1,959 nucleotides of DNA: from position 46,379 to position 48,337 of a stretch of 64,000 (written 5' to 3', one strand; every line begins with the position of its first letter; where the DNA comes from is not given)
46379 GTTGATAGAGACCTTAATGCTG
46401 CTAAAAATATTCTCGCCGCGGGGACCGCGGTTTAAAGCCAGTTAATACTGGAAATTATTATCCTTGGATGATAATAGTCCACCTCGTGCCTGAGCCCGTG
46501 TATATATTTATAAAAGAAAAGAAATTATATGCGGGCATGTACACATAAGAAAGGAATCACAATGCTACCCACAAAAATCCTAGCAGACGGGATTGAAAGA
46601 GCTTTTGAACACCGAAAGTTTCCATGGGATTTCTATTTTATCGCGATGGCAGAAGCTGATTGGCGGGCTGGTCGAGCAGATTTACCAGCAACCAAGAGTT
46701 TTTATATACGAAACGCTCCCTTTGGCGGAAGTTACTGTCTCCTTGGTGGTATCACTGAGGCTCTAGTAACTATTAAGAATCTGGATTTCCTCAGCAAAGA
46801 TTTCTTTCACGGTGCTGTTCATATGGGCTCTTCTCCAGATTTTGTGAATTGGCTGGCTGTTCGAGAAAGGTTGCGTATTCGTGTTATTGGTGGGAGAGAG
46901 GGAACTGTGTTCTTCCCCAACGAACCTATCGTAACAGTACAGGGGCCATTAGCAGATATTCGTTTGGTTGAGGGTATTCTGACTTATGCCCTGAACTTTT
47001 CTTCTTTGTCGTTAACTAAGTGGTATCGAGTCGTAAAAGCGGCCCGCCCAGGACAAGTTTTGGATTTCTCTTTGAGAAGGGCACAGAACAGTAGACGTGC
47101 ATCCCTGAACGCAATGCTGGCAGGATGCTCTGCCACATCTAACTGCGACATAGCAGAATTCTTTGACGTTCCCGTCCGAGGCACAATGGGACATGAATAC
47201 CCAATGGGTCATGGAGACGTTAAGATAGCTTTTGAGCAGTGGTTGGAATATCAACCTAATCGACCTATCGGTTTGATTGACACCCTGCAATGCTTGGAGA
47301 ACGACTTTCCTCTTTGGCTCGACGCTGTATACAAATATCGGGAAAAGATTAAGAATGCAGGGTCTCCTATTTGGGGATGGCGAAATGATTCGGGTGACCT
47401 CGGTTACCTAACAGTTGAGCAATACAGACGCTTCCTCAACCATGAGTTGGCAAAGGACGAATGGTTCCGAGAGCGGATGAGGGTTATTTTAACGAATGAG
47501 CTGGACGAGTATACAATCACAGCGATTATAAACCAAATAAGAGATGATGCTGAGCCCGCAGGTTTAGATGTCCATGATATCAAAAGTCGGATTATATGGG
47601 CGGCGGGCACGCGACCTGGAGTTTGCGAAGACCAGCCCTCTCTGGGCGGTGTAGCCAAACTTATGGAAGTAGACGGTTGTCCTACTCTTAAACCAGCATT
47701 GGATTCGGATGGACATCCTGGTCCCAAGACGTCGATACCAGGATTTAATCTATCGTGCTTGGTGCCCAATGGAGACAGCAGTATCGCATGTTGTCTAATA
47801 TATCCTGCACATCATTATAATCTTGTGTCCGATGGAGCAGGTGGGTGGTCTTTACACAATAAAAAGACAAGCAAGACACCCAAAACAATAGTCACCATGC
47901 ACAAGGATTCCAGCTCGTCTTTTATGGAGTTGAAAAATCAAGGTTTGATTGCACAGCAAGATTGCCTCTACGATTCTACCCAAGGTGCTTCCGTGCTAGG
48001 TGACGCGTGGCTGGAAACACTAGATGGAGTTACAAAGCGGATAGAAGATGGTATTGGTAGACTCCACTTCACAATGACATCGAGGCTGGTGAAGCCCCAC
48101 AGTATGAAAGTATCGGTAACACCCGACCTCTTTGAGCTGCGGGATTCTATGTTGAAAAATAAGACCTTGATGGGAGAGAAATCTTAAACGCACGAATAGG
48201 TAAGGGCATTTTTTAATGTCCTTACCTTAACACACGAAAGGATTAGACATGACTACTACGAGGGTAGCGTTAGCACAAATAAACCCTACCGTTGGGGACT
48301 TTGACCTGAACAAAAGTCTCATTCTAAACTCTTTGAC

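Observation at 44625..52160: Phage-encoded deamidated NAD+ salvage (Preiss-Handler) pathway plus NAD kinase: candidate new NAD(P)+ reconstitution system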

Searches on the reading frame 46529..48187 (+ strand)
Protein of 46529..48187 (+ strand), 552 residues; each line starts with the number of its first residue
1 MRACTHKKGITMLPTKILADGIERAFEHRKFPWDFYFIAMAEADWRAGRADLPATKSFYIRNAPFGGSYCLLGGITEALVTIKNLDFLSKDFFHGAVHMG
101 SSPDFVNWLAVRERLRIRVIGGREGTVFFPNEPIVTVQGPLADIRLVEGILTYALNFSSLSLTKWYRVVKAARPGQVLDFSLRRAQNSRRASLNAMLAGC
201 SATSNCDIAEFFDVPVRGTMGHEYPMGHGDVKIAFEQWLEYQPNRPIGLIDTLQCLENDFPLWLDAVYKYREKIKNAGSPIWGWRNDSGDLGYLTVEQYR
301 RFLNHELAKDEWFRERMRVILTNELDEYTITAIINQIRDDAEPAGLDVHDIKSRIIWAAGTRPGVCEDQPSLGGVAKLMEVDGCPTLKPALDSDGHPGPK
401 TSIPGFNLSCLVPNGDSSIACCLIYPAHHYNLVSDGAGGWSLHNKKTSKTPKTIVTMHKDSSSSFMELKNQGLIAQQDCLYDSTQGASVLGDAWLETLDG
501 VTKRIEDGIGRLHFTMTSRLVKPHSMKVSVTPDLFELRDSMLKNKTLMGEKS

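Call 3: search_protein_families(library=pfam, proteins=[window:46529-48187:+])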
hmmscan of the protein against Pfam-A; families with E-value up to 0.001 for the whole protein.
window:46529-48187:+ (552 aa): 1 family
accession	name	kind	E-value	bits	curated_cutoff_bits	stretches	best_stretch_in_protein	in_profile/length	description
PF17767.7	NAPRTase_N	-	3.2e-13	50.5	32.6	1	34-150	4-119/125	Nicotinate phosphoribosyltransferase (NAPRTase) N-terminal domain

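Call 4: search_protein_families(library=ncbifam, proteins=[window:46529-48187:+])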
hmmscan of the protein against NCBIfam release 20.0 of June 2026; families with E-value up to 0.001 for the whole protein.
window:46529-48187:+ (552 aa): 10 families
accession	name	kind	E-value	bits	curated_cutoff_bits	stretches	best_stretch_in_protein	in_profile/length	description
NF006695.0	PRK09243.1-2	equivalog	1.8e-70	238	469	1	31-545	8-475/480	nicotinate phosphoribosyltransferase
TIGR01513.1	NAPRTase_put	equivalog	3.8e-63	213.9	297.4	1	34-394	5-341/452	nicotinate phosphoribosyltransferase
NF009131.0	PRK12484.1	equivalog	1.1e-49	169.4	330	1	33-401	10-352/455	nicotinate phosphoribosyltransferase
NF006696.0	PRK09243.1-3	equivalog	8.7e-48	163.1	503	1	31-400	14-356/451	nicotinate phosphoribosyltransferase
NF006694.0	PRK09243.1-1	equivalog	3e-42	144.9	663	1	34-382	12-335/485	nicotinate phosphoribosyltransferase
NF006697.0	PRK09243.1-4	equivalog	7.7e-38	130.3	776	1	34-382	14-336/488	nicotinate phosphoribosyltransferase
NF006698.0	PRK09243.1-5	equivalog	1.5e-31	109.7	531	1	34-401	20-354/440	nicotinate phosphoribosyltransferase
NF006415.0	PRK08662.1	equivalog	5.3e-11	41.9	243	1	113-253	66-210/381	nicotinate phosphoribosyltransferase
NF005529.0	PRK07188.1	equivalog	4.2e-06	25.9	378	1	123-251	84-216/358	nicotinate phosphoribosyltransferase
NF003704.0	PRK05321.1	subfamily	8.3e-06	25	379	1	84-253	78-258/398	nicotinate phosphoribosyltransferase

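Call 9: search_protein_families(library=phrogs, proteins=[window:46529-48187:+])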
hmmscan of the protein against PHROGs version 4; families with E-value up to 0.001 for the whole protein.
window:46529-48187:+ (552 aa): 0 families

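Call 11: search_dna_similar(query=window:46529-48187:+, collection=phages, mode=protein, max_rows=30)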
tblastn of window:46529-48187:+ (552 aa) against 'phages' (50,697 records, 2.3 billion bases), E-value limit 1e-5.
Records with a match: 24; places in all: 24; records where one place covers at least 80% of the query: 3.
Best place of each record, by identity: <60% 24.
By first word of the organism name: Bacteriophage 15; Listeria 4; Bacillus 2; Enterococcus 1; Staphylococcus 1; uncultured 1.
By host as written in the record: - 16; Listeria monocytogenes 4; Bacillus megaterium str. ATCC 43725 2; Enterococcus faecalis 1; Staphylococcus aureus 1.
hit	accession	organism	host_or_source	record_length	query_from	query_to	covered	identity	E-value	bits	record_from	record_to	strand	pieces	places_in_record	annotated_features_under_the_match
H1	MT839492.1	Bacteriophage sp.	human fecal samples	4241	34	546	93%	26.9%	2e-34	144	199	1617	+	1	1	record has no annotation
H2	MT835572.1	Bacteriophage sp.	human fecal samples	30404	34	543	92%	25.9%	3e-33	141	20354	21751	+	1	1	record has no annotation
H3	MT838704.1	Bacteriophage sp.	human fecal samples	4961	34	542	92%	25.0%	5e-34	143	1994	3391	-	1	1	record has no annotation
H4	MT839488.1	Bacteriophage sp.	human fecal samples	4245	34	403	67%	29.8%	2e-31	135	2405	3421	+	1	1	record has no annotation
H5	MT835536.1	Bacteriophage sp.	human fecal samples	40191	36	381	63%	31.6%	5e-37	152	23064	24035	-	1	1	record has no annotation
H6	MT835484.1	Bacteriophage sp.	human fecal samples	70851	1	391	71%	27.8%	5e-29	128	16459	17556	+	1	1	record has no annotation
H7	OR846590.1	Enterococcus phage Efs 1-1-1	Enterococcus faecalis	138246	34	383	63%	30.8%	3e-34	144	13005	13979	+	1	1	record has no annotation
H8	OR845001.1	Staphylococcus phage SA 1306 Kay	Staphylococcus aureus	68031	34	382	63%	30.9%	8e-36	149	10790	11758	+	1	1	record has no annotation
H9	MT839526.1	Bacteriophage sp.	human fecal samples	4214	34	382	63%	30.8%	1e-30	133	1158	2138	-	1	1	record has no annotation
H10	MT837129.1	Bacteriophage sp.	human fecal samples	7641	4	424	76%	25.4%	5e-15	84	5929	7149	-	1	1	record has no annotation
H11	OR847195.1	Listeria phage LM 4-11-1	Listeria monocytogenes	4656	34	382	63%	30.4%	1e-31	135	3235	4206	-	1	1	record has no annotation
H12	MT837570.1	Bacteriophage sp.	human fecal samples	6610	4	424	76%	25.0%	1e-14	83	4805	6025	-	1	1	record has no annotation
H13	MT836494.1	Bacteriophage sp.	human fecal samples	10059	59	401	62%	30.6%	1e-32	139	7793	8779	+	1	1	record has no annotation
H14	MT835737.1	Bacteriophage sp.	human fecal samples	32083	34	424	71%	26.6%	2e-15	86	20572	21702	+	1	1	record has no annotation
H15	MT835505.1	Bacteriophage sp.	human fecal samples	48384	34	402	67%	27.0%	1e-18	96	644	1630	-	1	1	record has no annotation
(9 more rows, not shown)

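Call 29: search_solved_structures(query=window:46529-48187:+, max_evalue=0.001, show_alignments=2)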
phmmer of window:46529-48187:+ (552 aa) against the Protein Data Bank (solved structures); distinct sequences matched with E-value up to 0.001: 3.
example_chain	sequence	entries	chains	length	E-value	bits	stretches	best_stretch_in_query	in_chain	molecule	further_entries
2f7f_A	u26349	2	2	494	2.9e-35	125.1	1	33-384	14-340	nicotinate phosphoribosyltransferase, putative | NICOTINATE PHOSPHORIBOSYLTRANSFERASE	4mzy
4yub_A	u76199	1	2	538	1.4e-25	93.1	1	29-226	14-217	Nicotinate phosphoribosyltransferase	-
2i14_A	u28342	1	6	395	5.6e-07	31.7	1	113-253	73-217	Nicotinate-nucleotide pyrophosphorylase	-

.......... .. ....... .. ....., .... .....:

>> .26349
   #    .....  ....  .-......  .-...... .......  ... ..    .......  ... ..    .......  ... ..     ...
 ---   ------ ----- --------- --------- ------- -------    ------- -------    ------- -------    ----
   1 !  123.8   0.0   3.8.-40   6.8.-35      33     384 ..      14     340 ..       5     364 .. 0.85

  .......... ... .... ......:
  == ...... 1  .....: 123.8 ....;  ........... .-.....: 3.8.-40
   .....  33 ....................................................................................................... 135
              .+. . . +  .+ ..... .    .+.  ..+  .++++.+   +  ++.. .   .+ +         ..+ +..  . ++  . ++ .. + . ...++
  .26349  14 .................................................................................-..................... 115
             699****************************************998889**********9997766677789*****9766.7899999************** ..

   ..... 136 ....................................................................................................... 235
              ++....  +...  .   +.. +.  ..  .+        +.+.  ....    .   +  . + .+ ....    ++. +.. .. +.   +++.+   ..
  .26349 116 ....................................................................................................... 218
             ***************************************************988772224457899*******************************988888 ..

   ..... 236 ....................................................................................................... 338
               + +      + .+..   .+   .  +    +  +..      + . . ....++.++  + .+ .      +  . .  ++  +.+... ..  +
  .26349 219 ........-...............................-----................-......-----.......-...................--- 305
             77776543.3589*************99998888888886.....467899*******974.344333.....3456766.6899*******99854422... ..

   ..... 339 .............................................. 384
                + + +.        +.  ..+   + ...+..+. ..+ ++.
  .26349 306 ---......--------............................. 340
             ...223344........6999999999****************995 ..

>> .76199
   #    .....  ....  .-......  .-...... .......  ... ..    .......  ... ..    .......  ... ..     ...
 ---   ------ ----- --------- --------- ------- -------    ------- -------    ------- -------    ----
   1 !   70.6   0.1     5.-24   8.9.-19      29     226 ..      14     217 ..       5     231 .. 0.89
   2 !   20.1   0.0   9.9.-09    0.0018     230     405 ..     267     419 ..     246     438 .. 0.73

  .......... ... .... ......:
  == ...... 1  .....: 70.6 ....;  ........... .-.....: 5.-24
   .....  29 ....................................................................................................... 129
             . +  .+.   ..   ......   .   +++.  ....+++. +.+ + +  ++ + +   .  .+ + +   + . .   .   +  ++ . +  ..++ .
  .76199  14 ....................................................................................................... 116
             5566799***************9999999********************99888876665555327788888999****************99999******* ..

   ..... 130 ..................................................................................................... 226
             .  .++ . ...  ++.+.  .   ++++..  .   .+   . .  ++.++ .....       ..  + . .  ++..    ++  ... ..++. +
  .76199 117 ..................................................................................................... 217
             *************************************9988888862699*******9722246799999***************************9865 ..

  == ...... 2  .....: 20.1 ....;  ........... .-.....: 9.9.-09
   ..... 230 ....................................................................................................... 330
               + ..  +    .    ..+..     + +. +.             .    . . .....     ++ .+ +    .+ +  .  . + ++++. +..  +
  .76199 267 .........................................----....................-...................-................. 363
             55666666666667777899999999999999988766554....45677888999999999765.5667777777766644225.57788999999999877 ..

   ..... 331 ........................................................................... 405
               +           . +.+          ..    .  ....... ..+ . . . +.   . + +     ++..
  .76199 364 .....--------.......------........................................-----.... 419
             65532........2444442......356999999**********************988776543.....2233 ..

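Call 30: find_related_loci(query=window:46529-48187:+, collection=viral_contigs, flank=10000)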
Query window:46529-48187:+ (552 aa) in viral_contigs; peptide patterns used: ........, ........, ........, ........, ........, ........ (x = any residue, [..] = any of these).
2 stretches matched a pattern, but none encodes a relative of the query by tblastn (E <= 1e-3).

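Call 31: find_homologous_proteins(query=window:46529-48187:+)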
Query window:46529-48187:+ (552 aa): 140 proteins with E <= 0.001 among 8000 candidates; the best 120 are listed.
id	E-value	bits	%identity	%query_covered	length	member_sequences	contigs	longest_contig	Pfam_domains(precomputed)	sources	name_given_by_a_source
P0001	0.0e+0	1272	100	98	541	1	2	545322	PF17767.8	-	-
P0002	0.0e+0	1083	84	98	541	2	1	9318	PF17767.8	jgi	jgi:nicotinate phosphoribosyltransferase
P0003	7.4e-280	947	75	97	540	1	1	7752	PF17767.8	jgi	jgi:nicotinate phosphoribosyltransferase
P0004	5.7e-277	938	74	98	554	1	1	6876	PF17767.8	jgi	jgi:nicotinate phosphoribosyltransferase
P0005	5.5e-267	905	73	97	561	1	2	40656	PF17767.8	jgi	jgi:nicotinate phosphoribosyltransferase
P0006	4.9e-257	872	69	97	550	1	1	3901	PF17767.8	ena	-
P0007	6.3e-257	872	70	97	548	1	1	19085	PF17767.8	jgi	jgi:nicotinate phosphoribosyltransferase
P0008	1.3e-245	834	66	97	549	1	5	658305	PF17767.8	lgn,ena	-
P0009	1.1e-241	821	65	97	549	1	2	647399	PF17767.8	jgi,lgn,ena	jgi:nicotinate phosphoribosyltransferase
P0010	9.6e-227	772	65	94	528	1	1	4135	PF17767.8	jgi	jgi:nicotinate phosphoribosyltransferase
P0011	2.0e-200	685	57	97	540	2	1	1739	PF17767.8,PF17956.7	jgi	jgi:nicotinate phosphoribosyltransferase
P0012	1.9e-186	639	55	97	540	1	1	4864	PF17767.8,PF17956.7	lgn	-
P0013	4.0e-186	638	56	97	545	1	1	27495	PF17767.8,PF17956.7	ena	-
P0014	5.2e-185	634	56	94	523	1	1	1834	PF17767.8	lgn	-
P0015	9.8e-185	633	53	97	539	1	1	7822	PF17767.8,PF17956.7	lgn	-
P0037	4.6e-174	598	52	97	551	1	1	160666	PF17767.8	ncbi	-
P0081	5.1e-143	496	46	98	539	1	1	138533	PF17767.8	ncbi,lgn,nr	ncbi:MAG: hypothetical protein Q7S95_02420 [bacterium]|nr:hypothetical protein [bacterium]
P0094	1.4e-104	369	41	97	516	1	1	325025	PF17767.8,PF17956.7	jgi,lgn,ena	-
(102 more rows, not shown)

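Call 32: find_encoding_contigs(protein=P0008, flank=10000, max_places=2)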
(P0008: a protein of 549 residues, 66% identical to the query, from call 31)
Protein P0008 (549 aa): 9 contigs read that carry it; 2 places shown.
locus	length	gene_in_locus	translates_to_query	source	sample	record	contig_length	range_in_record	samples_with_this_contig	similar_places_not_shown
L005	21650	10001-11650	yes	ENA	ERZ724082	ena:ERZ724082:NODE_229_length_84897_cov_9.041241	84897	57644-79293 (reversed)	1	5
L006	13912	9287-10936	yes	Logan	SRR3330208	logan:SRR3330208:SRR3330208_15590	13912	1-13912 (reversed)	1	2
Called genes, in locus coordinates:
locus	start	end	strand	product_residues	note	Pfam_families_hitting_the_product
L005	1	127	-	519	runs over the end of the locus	PF01743:PolyA_pol, PF12627:PolyA_pol_RNAbd, PF01966:HD (weak), PF13735:tRNA_NucTran2_2 (weak)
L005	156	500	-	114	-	-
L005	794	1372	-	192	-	-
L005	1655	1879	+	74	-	-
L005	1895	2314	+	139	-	-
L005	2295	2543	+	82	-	-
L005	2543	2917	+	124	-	-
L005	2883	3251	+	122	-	-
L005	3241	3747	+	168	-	-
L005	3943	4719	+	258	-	-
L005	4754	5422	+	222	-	-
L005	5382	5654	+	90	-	-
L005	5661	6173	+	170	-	-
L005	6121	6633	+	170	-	-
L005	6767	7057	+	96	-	-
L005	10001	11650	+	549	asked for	PF17767:NAPRTase_N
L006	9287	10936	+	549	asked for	PF17767:NAPRTase_N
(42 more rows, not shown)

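Call 33: find_encoding_contigs(protein=P0009, flank=10000, max_places=2)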
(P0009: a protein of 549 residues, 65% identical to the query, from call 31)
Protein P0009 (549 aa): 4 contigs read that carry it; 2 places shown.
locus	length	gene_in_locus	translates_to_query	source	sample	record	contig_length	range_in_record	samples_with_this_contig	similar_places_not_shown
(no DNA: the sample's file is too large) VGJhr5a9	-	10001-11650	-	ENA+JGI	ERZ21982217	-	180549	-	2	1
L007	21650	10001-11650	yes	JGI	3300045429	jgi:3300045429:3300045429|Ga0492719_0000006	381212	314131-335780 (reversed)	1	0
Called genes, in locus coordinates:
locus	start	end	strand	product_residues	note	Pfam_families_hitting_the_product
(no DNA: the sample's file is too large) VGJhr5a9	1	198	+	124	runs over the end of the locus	-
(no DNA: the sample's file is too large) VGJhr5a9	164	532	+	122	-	-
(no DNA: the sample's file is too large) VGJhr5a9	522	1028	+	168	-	-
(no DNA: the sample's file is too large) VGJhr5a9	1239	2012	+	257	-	-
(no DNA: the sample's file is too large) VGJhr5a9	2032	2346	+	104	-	-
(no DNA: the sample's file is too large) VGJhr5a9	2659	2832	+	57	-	-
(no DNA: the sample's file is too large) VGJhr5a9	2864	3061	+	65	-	-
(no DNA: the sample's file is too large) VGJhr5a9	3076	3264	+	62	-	-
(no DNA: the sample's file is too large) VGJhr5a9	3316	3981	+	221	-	-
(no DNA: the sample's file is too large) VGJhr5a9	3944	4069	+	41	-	-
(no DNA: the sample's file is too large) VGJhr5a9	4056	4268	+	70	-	-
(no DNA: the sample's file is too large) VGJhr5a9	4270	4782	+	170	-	-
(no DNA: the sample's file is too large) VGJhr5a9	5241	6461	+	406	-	PF14239:RRXRR, PF01844:HNH, PF14279:HNH_5 (weak)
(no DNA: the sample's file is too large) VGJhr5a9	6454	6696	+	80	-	-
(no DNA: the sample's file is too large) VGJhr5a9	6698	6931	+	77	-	-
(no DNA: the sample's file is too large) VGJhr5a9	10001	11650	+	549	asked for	PF17767:NAPRTase_N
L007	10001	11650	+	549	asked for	PF17767:NAPRTase_N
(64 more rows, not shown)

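Call 34: find_encoding_contigs(protein=P0005, flank=10000, max_places=2)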
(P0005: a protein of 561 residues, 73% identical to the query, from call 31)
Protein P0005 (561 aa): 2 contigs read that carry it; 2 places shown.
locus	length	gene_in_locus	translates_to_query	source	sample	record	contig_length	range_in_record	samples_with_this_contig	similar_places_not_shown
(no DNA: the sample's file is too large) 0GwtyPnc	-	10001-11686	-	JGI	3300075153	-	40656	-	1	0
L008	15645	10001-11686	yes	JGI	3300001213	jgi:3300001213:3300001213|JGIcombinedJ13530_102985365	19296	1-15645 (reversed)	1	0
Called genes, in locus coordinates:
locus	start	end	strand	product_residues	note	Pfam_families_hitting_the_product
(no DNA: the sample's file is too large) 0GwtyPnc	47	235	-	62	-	-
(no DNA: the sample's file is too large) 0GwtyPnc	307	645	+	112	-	-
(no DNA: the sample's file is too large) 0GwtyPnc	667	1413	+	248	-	PF04012:PspA_IM30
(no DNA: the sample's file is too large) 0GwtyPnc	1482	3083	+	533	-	-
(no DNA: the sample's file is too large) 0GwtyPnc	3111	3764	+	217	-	-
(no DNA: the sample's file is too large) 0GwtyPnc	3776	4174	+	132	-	-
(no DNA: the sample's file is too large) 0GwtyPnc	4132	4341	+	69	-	-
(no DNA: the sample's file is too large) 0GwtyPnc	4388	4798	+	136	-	-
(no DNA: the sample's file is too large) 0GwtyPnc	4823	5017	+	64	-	-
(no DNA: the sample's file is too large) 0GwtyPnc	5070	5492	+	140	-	-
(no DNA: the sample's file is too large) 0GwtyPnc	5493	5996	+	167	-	-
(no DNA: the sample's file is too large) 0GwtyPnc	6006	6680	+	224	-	-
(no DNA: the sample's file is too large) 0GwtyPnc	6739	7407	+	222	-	PF01467:CTP_transf_like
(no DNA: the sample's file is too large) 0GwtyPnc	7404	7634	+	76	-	-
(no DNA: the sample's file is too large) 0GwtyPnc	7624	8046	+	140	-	-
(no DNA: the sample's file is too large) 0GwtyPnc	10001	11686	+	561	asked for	PF17767:NAPRTase_N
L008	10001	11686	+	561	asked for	PF17767:NAPRTase_N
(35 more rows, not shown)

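Call 35: find_encoding_contigs(protein=P0037, flank=8000, max_places=1)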
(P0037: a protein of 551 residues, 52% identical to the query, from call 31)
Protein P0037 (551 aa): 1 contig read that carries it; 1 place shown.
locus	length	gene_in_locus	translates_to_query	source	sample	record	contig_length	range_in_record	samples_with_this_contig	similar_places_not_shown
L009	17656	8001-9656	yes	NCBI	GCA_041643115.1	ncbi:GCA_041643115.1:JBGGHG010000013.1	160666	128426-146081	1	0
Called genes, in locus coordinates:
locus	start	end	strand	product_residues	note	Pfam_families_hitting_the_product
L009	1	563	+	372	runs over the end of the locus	PF02646:RmuC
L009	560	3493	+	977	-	PF00580:UvrD-helicase, PF13245:AAA_19, PF13538:UvrD_C_2 (faint), PF13361:UvrD_C, PF12705:PDDEXK_1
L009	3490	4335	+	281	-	PF01261:AP_endonuc_2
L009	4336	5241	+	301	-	PF00892:EamA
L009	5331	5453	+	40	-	-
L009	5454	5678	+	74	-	-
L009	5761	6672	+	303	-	PF14257:DUF4349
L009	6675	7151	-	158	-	-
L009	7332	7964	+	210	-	-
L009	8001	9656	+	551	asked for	PF17767:NAPRTase_N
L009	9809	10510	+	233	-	PF00293:NUDIX, PF19368:WHD_AraR, PF21906:WHD_NrtR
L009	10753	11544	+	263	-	-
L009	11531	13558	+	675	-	-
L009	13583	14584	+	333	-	-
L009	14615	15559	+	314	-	-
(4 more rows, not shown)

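Call 36: find_encoding_contigs(protein=P0081, flank=8000, max_places=1)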
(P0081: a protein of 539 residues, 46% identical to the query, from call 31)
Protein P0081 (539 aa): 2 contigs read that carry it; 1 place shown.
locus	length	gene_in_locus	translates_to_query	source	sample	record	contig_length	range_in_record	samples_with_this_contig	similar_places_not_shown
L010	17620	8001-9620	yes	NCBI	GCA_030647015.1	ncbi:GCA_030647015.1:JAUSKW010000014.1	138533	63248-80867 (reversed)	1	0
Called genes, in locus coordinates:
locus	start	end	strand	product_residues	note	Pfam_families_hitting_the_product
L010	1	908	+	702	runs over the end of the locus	PF22673:MCP-like_PDC_1 (weak), PF00672:HAMP, PF02518:HATPase_c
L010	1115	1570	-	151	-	-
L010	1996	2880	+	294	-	PF13672:PP2C_2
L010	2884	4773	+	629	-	-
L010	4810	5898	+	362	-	-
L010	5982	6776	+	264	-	-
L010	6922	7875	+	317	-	PF03747:ADP_ribosyl_GH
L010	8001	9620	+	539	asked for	PF17767:NAPRTase_N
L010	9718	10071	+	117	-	-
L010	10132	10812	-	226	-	PF00293:NUDIX, PF19368:WHD_AraR, PF21906:WHD_NrtR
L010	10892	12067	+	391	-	PF15891:Nuc_deoxyri_tr2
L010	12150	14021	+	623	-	-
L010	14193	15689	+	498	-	-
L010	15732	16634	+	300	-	-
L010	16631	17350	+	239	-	PF00899:ThiF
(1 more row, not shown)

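Call 37: find_encoding_contigs(protein=P0094, flank=8000, max_places=1)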
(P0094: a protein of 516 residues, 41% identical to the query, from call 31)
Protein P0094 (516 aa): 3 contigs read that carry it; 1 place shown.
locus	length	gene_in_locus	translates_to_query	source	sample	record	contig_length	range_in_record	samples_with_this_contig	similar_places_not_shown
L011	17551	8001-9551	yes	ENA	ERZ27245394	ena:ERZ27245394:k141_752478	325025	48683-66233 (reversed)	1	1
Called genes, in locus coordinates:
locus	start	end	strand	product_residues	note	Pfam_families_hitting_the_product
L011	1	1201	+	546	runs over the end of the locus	PF02321:OEP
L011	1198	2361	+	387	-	PF25973:BSH_CzcB (faint), PF25917:BSH_RND, PF25876:HH_MFP_RND, PF25944:Beta-barrel_RND, PF25967:RND-MFP_C, PF25989:YknX_C (weak)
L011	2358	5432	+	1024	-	PF00873:ACR_tran, PF02355:SecD_SecF_C (faint)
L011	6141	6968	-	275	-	PF11999:Ice_binding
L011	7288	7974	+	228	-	PF00857:Isochorismatase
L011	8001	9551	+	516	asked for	PF17767:NAPRTase_N, PF17956:NAPRTase_C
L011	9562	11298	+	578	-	PF00795:CN_hydrolase, PF02540:NAD_synthase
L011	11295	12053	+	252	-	PF00293:NUDIX, PF19368:WHD_AraR, PF21906:WHD_NrtR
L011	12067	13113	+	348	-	PF01137:RTC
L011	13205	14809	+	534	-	PF01636:APH (weak), PF06414:Zeta_toxin (weak), PF13238:AAA_18 (faint), PF13671:AAA_33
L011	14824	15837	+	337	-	PF08240:ADH_N, PF00107:ADH_zinc_N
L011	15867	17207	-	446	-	PF00989:PAS, PF08448:PAS_4, PF13188:PAS_8, PF13426:PAS_9, PF08447:PAS_3, PF00989:PAS, PF08448:PAS_4, PF13188:PAS_8, +3 more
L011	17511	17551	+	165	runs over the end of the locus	PF00011:HSP20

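Call 60: find_related_loci(query=A1, collection=genome_contigs, flank=6000)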
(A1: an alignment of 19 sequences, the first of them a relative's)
Query A1 (541 aa) in genome_contigs; peptide patterns used: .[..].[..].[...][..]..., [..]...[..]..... (x = any residue, [..] = any of these).
26 stretches matched a pattern; 6 encode a relative of the query (tblastn E <= 1e-3); 6 distinct loci.
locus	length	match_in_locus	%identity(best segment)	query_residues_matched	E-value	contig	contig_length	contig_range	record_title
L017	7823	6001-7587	54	3-536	0e+0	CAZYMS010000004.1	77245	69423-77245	MAG TPA_asm: uncultured Candidatus Saccharibacteria bacterium isolate SRP296810_co1_257 genome assembly, contig: NODE_27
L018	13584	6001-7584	50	3-536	4e-176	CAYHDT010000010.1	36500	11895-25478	MAG TPA_asm: uncultured Candidatus Saccharibacteria bacterium isolate ERP119705_co10_179 genome assembly, contig: NODE_9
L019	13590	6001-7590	52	11-540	7e-176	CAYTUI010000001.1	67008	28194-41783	MAG TPA_asm: uncultured Gammaproteobacteria bacterium isolate SRP062349_co4_110 genome assembly, contig: NODE_46_length_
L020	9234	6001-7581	46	7-540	7e-148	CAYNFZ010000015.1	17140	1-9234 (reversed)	MAG TPA_asm: uncultured Pseudomonadales bacterium isolate SRP214966_co4_92 genome assembly, contig: NODE_2906_length_171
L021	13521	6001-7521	43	20-537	6e-129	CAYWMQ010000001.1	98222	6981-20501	MAG TPA_asm: uncultured Candidatus Saccharibacteria bacterium isolate SRP304446_co1_58 genome assembly, contig: NODE_110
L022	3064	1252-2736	40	3-540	5e-115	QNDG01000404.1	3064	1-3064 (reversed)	MAG: candidate division KSB1 bacterium isolate B43_G9 B43_Guay9_scaffold_78765, whole genome shotgun sequence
